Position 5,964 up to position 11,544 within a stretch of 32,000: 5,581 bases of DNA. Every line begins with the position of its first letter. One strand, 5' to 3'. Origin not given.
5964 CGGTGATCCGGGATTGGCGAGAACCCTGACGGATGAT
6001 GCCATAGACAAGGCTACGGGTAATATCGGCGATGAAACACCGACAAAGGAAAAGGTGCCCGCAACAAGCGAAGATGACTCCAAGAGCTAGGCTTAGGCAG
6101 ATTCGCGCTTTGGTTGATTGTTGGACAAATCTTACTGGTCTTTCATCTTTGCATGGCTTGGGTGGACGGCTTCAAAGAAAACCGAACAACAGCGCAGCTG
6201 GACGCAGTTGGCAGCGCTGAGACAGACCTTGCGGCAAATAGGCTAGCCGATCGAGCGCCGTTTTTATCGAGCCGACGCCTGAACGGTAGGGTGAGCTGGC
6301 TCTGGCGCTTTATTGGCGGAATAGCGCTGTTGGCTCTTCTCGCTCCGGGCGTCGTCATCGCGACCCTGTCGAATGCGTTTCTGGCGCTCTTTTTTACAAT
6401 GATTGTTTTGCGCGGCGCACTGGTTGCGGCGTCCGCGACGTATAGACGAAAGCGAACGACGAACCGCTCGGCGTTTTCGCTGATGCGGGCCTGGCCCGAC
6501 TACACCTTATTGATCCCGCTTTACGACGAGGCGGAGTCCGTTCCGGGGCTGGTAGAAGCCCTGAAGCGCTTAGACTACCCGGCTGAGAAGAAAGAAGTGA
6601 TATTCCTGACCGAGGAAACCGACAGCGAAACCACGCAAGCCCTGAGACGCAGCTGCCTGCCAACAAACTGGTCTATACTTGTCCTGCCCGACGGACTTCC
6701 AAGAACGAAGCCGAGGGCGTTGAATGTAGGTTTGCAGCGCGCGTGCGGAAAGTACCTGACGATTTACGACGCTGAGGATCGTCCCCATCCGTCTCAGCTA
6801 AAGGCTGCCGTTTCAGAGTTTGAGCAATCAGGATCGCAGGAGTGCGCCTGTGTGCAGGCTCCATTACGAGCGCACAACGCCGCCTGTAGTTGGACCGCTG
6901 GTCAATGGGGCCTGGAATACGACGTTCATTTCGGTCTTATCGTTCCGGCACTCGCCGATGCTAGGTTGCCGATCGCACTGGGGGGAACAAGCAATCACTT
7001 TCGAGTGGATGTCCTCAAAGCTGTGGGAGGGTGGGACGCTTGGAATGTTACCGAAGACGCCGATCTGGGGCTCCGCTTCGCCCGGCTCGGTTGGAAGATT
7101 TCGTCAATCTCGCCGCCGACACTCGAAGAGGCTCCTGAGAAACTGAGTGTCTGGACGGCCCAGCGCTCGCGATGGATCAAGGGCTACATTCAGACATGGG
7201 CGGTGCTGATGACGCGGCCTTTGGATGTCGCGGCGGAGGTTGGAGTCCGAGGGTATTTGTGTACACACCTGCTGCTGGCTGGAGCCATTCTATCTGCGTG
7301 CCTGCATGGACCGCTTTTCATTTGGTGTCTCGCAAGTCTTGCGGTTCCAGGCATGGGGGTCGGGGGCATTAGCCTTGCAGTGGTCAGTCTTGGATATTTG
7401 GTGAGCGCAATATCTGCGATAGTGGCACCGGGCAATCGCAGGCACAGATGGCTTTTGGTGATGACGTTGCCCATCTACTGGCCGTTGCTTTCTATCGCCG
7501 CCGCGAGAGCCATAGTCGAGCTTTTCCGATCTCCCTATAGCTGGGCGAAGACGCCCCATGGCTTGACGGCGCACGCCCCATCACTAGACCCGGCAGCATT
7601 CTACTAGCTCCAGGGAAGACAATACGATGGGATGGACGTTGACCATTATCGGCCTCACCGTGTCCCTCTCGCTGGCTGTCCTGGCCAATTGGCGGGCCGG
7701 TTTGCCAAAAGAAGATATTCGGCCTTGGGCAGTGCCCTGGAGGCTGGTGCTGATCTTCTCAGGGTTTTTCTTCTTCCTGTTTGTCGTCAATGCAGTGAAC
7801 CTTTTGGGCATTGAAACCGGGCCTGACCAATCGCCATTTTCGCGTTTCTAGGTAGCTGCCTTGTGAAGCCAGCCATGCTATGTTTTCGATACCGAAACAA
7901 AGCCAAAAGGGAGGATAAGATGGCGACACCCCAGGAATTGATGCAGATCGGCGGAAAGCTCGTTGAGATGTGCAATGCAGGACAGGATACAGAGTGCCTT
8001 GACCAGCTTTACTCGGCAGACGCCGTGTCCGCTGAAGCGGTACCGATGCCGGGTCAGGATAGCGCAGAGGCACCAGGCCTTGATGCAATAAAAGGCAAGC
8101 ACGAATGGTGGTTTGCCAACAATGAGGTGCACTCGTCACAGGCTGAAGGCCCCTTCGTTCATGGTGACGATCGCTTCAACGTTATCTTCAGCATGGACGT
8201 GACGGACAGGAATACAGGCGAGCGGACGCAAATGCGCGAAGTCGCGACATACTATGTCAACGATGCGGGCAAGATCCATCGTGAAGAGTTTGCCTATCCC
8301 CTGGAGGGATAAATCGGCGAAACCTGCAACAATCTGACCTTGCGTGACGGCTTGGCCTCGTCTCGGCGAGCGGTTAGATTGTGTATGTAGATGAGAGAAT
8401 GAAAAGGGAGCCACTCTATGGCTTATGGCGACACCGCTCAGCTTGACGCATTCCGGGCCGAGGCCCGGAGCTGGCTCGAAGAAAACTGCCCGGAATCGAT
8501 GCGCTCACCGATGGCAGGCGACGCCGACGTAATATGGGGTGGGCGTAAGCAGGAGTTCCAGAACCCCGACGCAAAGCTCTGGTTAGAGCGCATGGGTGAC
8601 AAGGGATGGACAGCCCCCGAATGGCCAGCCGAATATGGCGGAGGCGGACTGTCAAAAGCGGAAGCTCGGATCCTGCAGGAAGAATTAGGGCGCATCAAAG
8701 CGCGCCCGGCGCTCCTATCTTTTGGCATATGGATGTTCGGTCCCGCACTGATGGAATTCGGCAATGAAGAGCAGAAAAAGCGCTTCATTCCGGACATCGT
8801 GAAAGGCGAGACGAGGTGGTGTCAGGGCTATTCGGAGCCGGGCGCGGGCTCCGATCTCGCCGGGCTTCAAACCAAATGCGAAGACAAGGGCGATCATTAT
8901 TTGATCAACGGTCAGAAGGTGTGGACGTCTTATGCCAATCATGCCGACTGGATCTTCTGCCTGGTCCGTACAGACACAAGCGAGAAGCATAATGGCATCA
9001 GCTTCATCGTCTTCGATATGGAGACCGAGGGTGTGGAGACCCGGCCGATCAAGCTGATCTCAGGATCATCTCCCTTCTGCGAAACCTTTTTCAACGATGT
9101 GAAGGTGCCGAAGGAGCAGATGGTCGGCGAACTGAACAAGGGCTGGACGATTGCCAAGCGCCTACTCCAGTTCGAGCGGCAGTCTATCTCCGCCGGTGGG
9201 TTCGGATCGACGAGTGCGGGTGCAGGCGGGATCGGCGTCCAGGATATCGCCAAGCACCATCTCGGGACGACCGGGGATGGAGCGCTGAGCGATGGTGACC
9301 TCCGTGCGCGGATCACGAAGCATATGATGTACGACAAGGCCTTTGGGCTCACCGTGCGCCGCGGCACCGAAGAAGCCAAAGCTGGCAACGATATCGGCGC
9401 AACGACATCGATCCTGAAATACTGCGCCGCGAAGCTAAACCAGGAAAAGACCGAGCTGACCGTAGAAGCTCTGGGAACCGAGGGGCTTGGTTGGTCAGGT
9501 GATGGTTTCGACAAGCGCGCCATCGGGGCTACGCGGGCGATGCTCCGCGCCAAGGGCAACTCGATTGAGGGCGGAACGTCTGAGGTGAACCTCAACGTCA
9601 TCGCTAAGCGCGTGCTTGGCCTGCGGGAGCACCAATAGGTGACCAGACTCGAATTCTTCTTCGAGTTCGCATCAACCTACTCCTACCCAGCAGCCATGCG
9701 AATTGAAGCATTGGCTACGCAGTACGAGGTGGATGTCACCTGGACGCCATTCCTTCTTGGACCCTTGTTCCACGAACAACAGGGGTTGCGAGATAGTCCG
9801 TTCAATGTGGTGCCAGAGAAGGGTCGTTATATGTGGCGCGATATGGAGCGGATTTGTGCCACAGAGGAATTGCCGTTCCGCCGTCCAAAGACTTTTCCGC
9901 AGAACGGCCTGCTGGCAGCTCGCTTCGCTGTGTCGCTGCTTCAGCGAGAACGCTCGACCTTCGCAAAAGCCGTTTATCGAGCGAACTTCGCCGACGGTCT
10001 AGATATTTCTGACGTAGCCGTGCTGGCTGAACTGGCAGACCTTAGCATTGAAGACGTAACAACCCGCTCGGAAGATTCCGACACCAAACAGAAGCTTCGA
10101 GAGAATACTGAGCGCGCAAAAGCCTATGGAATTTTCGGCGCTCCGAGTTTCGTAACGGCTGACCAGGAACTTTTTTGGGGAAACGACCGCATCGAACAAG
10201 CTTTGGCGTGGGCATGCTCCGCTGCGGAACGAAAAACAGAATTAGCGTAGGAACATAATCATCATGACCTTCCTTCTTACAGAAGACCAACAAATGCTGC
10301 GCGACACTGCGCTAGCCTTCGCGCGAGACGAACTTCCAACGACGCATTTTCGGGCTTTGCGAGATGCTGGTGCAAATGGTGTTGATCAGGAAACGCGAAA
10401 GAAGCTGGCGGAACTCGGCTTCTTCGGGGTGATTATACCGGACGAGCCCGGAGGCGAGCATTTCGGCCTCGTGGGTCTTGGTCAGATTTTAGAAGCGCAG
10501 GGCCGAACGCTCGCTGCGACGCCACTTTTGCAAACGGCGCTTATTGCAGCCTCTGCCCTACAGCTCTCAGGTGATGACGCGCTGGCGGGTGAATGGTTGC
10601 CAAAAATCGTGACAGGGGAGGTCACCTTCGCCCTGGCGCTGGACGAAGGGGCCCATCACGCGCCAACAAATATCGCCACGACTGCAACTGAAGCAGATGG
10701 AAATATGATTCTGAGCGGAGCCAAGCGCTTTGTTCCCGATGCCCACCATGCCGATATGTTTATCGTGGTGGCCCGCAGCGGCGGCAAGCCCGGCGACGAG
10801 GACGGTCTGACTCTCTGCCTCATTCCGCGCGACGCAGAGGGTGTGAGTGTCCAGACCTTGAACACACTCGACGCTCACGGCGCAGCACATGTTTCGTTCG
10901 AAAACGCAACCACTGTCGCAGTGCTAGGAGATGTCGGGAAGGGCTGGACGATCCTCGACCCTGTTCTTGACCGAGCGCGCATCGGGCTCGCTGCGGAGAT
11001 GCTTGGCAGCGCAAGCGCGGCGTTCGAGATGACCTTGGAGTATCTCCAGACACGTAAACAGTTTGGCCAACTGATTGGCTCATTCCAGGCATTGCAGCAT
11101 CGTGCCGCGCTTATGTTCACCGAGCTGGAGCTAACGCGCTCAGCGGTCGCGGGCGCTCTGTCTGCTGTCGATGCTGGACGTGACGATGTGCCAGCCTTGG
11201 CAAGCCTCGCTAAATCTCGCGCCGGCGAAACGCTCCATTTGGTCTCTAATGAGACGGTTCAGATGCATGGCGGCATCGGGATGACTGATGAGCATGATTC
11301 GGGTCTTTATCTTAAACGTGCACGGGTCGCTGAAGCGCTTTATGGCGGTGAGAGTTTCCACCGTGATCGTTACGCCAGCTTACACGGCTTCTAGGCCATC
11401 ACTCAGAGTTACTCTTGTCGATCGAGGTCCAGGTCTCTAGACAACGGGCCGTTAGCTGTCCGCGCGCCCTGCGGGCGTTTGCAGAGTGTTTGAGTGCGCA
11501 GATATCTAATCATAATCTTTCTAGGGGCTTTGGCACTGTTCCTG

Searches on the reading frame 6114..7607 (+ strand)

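Call 38: search_protein_families(library=pfam, proteins=[window:6114-7607:+], max_evalue=0.001)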
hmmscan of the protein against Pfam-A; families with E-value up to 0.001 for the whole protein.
window:6114-7607:+ (497 aa): 4 families
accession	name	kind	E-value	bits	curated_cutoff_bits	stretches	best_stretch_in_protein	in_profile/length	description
PF13641.12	Glyco_tranf_2_3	-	5.7e-21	76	27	1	128-357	1-230/230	Glycosyltransferase like family 2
PF13632.12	Glyco_trans_2_3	-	6.9e-19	68.9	27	1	215-406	2-187/198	Glycosyl transferase family group 2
PF00535.33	Glycos_transf_2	-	5.8e-09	36.5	23.3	1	132-241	2-108/168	Glycosyl transferase family 2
PF13506.12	Glyco_transf_21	-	0.00027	20.9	21.7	1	200-354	19-169/174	Glycosyl transferase family 21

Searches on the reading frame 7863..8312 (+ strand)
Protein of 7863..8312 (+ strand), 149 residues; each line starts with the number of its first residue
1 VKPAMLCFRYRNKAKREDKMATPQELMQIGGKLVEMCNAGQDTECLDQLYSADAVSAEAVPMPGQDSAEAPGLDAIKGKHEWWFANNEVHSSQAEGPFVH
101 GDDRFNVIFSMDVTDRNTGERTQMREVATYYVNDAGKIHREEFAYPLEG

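Call 39: search_protein_families(library=pfam, proteins=[window:7863-8312:+], max_evalue=0.001)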
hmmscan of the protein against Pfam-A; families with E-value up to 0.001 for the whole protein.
window:7863-8312:+ (149 aa): 2 families
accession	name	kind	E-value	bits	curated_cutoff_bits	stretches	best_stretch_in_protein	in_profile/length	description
PF20409.4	SnoaL_5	-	1.7e-12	48.3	24.1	1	28-145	5-118/118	SnoaL-like domain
PF12680.13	SnoaL_2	-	2.6e-05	25.2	27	1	40-139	10-100/102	SnoaL-like domain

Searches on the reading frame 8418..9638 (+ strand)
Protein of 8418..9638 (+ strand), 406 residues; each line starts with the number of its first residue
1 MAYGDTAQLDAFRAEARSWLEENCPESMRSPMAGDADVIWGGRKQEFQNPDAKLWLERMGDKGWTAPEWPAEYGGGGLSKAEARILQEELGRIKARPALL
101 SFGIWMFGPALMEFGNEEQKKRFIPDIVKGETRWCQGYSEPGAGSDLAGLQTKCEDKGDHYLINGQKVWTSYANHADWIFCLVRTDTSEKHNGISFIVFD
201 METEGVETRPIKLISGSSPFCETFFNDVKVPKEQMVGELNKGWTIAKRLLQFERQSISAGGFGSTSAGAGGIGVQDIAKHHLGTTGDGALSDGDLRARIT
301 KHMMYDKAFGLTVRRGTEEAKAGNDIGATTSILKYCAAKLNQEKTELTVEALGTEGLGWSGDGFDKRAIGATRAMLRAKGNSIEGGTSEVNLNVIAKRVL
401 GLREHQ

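Call 39: search_protein_families(library=pfam, proteins=[window:8418-9638:+], max_evalue=0.001)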
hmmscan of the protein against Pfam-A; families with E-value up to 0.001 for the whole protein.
window:8418-9638:+ (406 aa): 3 families
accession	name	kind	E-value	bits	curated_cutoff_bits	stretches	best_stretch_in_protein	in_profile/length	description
PF02770.24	Acyl-CoA_dh_M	-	3.2e-19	69.4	33.3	1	135-228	1-97/97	Acyl-CoA dehydrogenase, middle domain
PF02771.21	Acyl-CoA_dh_N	-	1.2e-18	68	22.9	1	8-131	3-113/113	Acyl-CoA dehydrogenase, N-terminal domain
PF00441.29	Acyl-CoA_dh_1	-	8.1e-15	55.7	22.4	1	240-400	1-150/150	Acyl-CoA dehydrogenase, C-terminal domain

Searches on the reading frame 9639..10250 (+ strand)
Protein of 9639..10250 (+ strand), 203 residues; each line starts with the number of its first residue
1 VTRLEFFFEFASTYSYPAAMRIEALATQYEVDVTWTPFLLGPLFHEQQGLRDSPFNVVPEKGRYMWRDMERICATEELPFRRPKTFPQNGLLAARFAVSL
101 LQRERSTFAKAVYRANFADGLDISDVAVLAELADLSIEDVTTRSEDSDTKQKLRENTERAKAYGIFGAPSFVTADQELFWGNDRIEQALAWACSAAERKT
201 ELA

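Call 39: search_protein_families(library=pfam, proteins=[window:9639-10250:+], max_evalue=0.001)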
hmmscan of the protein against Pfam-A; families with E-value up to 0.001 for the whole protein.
window:9639-10250:+ (203 aa): 1 family
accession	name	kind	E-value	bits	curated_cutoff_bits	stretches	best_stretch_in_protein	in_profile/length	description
PF01323.26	DSBA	-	4.3e-32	111.9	25.6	1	4-187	2-185/191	DSBA-like thioredoxin domain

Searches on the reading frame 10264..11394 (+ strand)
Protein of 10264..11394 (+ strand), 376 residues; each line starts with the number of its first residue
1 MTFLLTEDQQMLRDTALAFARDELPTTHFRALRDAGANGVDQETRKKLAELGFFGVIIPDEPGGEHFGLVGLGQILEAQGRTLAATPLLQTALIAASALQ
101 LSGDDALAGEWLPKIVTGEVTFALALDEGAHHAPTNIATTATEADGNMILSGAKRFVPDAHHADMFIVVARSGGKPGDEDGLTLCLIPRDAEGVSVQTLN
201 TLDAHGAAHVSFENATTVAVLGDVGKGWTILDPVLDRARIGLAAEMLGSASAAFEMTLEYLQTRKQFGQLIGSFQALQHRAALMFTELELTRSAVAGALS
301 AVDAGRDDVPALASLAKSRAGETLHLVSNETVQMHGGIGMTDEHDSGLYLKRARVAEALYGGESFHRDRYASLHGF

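Call 39: search_protein_families(library=pfam, proteins=[window:10264-11394:+], max_evalue=0.001)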
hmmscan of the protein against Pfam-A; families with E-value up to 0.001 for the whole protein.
window:10264-11394:+ (376 aa): 4 families
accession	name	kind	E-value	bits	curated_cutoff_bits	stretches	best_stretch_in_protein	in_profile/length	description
PF00441.29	Acyl-CoA_dh_1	-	2.8e-30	105.9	22.4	1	225-368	1-143/150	Acyl-CoA dehydrogenase, C-terminal domain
PF02771.21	Acyl-CoA_dh_N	-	6.2e-18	65.7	22.9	1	6-119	1-113/113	Acyl-CoA dehydrogenase, N-terminal domain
PF02770.24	Acyl-CoA_dh_M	-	5.3e-15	55.8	33.3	1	134-214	13-96/97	Acyl-CoA dehydrogenase, middle domain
PF08028.16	Acyl-CoA_dh_2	-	1.3e-06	29.2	22.7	1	240-344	1-114/134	Acyl-CoA dehydrogenase, C-terminal domain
